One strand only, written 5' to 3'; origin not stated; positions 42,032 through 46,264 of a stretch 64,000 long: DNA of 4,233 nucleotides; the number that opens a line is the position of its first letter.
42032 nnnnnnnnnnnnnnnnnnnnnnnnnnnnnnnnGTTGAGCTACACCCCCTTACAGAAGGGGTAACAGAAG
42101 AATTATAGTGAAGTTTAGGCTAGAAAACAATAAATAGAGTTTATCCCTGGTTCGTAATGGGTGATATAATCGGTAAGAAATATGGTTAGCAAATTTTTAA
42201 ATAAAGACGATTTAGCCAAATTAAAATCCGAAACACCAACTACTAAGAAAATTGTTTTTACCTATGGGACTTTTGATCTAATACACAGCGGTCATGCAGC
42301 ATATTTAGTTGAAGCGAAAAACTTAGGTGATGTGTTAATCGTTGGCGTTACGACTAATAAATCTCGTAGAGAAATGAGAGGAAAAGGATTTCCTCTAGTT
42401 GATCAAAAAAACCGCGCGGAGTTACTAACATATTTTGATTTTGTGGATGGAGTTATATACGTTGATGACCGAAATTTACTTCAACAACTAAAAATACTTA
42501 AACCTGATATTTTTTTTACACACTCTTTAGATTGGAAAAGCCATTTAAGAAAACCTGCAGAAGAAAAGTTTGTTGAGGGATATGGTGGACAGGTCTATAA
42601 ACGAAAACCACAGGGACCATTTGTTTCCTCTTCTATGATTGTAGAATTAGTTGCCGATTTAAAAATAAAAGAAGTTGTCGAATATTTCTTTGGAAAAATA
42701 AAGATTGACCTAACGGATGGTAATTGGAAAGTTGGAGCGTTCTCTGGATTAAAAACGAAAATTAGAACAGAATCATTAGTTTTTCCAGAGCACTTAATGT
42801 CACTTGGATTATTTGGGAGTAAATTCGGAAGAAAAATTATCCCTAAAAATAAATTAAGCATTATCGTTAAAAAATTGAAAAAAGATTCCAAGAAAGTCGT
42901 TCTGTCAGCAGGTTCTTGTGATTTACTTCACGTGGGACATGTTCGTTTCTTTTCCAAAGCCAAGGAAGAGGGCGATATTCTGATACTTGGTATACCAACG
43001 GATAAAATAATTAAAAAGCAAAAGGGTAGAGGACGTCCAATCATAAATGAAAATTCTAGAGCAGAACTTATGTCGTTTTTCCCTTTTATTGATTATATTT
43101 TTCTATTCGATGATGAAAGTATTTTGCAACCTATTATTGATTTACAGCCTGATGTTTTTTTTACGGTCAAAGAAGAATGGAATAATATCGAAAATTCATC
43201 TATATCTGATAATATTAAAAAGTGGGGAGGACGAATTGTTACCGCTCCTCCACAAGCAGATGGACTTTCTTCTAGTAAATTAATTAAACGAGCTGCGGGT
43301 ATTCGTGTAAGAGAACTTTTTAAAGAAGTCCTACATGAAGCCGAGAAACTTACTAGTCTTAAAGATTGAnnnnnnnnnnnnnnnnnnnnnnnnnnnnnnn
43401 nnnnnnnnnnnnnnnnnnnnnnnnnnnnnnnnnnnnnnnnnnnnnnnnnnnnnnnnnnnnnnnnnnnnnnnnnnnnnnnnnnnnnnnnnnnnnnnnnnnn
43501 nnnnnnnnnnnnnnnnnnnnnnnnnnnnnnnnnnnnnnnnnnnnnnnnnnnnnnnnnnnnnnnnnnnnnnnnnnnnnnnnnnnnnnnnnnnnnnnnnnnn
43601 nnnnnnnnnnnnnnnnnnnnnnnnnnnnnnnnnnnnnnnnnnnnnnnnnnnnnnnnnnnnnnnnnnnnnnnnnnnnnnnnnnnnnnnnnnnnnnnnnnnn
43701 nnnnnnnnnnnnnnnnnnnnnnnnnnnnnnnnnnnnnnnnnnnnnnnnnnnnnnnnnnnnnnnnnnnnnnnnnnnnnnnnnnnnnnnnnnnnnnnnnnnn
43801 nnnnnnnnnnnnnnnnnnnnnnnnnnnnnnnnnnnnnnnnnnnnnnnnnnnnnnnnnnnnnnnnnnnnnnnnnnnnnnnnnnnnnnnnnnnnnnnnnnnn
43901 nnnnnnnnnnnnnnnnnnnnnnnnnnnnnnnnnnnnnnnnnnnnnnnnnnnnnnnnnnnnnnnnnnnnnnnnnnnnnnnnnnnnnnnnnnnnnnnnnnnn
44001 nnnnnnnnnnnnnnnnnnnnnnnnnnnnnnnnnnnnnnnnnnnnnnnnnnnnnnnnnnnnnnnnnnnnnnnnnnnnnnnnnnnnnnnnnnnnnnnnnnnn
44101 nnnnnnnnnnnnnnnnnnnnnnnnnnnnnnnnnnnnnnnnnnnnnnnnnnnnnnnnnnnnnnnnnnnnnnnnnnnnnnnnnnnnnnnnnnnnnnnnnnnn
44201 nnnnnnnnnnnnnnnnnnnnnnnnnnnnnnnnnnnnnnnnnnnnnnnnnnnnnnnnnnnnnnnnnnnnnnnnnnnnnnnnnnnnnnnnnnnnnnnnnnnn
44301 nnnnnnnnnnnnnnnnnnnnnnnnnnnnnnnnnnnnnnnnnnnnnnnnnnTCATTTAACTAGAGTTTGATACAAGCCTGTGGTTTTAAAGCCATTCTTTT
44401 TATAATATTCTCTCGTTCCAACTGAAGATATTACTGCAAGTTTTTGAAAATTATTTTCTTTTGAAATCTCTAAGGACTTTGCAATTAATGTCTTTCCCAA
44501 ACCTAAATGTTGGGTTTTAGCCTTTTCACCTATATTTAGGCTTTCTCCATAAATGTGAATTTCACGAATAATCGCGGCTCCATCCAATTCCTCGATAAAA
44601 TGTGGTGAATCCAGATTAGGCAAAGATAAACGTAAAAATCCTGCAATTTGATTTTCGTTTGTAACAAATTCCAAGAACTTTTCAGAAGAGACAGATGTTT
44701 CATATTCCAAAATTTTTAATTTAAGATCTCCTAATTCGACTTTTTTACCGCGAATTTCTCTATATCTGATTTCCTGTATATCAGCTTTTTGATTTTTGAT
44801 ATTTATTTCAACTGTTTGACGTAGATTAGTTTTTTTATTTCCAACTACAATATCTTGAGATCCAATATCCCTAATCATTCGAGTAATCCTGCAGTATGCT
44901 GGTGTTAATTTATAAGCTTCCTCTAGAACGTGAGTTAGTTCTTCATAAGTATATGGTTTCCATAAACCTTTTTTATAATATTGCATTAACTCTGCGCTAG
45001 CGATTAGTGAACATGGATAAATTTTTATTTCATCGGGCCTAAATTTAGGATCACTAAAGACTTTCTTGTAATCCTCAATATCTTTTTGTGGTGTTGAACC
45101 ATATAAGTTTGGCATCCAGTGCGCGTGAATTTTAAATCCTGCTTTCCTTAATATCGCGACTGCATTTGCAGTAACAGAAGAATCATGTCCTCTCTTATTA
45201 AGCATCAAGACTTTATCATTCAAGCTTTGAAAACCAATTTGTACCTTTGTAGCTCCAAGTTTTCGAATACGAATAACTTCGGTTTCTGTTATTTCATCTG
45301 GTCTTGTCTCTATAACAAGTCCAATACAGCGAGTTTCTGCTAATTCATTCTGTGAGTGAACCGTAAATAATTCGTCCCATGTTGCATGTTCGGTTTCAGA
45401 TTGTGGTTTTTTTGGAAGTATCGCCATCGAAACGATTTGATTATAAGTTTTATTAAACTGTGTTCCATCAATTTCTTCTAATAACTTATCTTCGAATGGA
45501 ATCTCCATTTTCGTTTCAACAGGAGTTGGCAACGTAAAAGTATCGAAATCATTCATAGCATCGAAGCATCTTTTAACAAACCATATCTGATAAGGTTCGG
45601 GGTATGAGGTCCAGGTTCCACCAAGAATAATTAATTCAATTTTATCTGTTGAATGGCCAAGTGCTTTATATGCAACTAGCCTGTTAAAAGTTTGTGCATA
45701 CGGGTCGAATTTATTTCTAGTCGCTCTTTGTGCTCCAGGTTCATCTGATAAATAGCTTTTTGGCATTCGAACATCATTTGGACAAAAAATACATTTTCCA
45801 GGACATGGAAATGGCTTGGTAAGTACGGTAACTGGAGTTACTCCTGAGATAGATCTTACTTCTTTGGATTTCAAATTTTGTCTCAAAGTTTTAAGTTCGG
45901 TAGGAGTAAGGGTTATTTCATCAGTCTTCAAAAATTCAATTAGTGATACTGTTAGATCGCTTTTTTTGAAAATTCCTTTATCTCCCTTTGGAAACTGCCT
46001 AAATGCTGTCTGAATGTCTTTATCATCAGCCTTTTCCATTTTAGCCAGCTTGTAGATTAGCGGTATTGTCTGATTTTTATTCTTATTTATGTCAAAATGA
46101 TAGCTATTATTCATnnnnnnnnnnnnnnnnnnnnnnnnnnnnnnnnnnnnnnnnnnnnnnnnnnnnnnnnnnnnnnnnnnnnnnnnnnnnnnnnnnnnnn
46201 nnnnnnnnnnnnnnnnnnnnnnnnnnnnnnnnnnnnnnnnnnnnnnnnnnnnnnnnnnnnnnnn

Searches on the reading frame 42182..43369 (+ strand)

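Call 42: search_protein_families(library=pfam, proteins=[window:42182-43369:+], max_evalue=0.001)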
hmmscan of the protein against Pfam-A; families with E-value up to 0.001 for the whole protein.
window:42182-43369:+ (395 aa): 2 families
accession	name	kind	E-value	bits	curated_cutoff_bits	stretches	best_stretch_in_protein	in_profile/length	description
PF01467.32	CTP_transf_like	-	4.3e-28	98.6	21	2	27-155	2-132/133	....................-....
PF06574.18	FAD_syn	-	2.2e-05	24.7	27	0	20-95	4-84/158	FAD synthetase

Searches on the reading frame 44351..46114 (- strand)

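Call 36: search_protein_families(library=pfam, proteins=[window:44351-46114:-], max_evalue=0.001)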
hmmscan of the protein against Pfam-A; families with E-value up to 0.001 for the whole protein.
window:44351-46114:- (587 aa): 3 families
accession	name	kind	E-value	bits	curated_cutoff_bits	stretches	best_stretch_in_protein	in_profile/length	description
PF16199.10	Radical_SAM_C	-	3.1e-14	53.2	31.9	1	360-437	1-81/85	Radical_SAM C-terminal domain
PF04055.27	Radical_SAM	-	9.7e-12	45.8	29.5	1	264-341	78-155/166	Radical SAM superfamily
PF13673.13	Acetyltransf_10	-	0.00015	22.2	23.6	1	533-580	62-111/128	Acetyltransferase (GNAT) domain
